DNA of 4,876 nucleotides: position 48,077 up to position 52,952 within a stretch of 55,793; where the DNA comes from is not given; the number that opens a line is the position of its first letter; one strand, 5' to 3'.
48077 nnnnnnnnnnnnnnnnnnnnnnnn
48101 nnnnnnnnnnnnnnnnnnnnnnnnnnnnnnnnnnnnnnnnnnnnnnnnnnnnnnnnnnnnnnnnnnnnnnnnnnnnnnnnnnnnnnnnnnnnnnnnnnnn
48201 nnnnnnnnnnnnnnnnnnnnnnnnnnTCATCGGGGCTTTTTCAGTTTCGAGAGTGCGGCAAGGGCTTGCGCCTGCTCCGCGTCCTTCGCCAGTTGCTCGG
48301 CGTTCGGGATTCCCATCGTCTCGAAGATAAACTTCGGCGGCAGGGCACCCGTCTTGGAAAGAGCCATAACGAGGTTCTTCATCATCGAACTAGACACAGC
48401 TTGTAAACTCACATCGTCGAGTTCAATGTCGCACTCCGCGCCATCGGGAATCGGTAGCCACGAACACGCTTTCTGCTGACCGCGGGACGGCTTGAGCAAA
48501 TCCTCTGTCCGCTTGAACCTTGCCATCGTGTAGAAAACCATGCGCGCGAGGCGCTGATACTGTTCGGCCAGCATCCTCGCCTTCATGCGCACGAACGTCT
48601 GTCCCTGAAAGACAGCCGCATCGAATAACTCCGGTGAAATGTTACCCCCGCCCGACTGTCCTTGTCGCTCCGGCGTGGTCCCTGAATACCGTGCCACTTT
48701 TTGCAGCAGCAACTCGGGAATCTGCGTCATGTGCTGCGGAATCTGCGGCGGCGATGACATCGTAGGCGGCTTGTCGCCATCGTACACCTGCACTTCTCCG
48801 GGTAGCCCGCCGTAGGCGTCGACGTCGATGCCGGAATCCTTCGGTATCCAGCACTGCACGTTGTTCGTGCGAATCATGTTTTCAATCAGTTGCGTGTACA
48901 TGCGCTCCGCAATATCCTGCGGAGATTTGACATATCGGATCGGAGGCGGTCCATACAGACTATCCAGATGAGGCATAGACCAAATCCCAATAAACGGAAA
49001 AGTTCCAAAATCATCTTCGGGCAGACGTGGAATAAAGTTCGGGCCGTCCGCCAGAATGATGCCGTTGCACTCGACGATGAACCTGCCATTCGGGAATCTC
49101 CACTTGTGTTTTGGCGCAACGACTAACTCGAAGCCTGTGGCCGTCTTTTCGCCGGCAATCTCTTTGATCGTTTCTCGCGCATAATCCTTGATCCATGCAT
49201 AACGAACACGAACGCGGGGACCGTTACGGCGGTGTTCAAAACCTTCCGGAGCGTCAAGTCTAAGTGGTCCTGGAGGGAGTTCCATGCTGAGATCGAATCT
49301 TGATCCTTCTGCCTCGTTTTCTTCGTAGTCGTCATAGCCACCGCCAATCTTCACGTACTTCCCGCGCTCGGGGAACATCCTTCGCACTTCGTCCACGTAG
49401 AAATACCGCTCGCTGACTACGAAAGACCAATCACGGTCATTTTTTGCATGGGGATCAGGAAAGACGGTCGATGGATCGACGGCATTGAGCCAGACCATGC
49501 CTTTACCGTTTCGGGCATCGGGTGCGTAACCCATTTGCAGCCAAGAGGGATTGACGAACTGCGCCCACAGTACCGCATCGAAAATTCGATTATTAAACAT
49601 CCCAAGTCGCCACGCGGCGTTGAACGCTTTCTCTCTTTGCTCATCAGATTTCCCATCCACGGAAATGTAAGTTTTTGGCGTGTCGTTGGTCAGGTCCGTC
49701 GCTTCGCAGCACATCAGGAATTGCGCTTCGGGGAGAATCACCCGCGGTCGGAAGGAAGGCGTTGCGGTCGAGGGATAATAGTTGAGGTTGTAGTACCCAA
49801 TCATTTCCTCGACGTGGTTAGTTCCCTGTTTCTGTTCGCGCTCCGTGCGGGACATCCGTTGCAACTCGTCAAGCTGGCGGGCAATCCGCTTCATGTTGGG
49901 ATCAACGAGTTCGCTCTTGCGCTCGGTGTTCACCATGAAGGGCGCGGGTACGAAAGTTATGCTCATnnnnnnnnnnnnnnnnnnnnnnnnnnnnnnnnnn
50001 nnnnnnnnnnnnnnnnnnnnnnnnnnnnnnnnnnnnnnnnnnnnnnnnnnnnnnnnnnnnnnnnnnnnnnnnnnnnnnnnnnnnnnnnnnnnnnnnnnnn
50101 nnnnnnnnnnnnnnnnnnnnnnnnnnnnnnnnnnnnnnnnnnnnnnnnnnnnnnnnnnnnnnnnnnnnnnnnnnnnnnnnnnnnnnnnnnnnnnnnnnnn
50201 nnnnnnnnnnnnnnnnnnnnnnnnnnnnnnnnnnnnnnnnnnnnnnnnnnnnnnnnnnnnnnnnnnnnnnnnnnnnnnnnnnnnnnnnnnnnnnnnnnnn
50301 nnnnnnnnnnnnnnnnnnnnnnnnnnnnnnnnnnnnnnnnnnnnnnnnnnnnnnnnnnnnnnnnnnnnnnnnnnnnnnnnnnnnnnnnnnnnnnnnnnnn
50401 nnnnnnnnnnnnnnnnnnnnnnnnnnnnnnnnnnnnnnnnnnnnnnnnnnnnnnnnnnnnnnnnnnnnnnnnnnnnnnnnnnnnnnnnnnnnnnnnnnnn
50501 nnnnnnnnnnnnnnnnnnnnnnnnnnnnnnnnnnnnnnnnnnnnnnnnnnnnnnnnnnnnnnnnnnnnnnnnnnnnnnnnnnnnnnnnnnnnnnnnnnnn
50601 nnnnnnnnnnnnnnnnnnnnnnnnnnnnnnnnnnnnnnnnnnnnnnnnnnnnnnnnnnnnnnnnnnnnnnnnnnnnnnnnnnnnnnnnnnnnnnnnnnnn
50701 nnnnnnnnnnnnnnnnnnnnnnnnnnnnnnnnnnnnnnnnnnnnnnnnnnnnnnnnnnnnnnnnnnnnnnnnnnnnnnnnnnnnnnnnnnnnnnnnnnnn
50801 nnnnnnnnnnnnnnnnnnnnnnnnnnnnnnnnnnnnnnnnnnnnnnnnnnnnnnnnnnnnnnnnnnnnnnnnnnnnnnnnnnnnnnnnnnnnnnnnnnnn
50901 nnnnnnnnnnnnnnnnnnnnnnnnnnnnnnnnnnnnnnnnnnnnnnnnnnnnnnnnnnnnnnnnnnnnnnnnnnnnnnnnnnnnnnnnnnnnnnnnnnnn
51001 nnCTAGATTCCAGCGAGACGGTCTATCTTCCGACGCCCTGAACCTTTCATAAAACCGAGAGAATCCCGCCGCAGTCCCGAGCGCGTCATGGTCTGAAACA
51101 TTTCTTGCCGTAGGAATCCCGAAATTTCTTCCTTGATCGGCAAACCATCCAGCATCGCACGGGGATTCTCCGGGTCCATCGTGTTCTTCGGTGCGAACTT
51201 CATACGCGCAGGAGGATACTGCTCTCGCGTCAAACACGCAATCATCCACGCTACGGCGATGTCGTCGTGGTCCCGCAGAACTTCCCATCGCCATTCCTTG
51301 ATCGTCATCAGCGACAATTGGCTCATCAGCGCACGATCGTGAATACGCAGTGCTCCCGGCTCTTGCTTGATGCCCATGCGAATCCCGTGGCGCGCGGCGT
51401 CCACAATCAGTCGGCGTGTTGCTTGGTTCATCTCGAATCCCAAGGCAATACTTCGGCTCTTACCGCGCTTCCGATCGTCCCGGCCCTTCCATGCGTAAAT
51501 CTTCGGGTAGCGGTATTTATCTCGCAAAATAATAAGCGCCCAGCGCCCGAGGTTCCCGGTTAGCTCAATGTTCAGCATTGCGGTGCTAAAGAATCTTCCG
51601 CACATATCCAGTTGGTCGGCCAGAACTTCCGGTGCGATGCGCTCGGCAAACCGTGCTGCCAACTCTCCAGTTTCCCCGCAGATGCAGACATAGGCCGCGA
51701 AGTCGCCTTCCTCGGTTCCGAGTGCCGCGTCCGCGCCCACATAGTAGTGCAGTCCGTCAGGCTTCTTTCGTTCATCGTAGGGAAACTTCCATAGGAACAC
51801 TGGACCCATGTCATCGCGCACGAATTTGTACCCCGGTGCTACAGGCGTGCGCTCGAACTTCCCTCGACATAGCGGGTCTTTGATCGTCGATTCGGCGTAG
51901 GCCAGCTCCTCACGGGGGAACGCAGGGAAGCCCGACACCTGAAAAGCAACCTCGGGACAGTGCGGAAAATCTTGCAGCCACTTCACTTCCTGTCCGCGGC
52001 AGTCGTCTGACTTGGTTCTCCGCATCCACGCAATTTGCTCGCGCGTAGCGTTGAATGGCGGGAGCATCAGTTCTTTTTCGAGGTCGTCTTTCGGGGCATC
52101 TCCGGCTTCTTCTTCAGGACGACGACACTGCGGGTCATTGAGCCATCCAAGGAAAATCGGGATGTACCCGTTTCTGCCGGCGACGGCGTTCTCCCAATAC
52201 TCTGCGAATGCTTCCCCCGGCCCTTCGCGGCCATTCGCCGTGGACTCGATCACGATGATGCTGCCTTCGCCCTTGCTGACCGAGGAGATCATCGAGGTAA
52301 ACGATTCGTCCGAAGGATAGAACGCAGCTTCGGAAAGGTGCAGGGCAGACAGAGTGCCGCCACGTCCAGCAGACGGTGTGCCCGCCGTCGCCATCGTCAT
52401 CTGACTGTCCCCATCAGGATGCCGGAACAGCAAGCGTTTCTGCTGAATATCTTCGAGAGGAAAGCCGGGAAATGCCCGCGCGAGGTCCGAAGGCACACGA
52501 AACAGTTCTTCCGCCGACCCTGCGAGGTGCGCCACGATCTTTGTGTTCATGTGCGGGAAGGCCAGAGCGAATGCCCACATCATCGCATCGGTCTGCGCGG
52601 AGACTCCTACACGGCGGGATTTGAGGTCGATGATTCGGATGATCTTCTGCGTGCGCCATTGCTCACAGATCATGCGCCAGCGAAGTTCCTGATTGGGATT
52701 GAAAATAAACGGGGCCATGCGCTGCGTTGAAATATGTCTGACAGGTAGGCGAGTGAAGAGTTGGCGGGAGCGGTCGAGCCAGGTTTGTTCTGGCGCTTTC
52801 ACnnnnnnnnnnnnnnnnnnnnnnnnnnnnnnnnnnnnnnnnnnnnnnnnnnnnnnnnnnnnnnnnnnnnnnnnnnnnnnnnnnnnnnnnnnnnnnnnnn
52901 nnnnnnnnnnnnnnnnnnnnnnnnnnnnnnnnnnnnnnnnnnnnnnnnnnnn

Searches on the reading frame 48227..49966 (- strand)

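Call 8: search_protein_families(library=phrogs, proteins=[window:48227-49966:-], max_evalue=0.001)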
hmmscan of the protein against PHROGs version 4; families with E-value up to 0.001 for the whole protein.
window:48227-49966:- (579 aa): 2 families
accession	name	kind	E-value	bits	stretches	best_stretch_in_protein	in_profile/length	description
phrog_156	-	head and packaging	8.9e-17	61.7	1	109-571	98-568/681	portal protein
phrog_1216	-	head and packaging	4.6e-07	29.8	1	321-488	339-516/714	portal protein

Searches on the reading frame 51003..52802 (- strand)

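Call 8: search_protein_families(library=phrogs, proteins=[window:51003-52802:-], max_evalue=0.001)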
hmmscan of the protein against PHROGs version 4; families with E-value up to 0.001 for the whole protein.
window:51003-52802:- (599 aa): 3 families
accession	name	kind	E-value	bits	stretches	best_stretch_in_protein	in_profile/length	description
phrog_2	-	head and packaging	4.7e-19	69.6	1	32-568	262-612/807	terminase large subunit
phrog_26724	-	unknown function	2.9e-06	28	1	41-192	32-186/192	-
phrog_38407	-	unknown function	4.8e-06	26.8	1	253-438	82-266/370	-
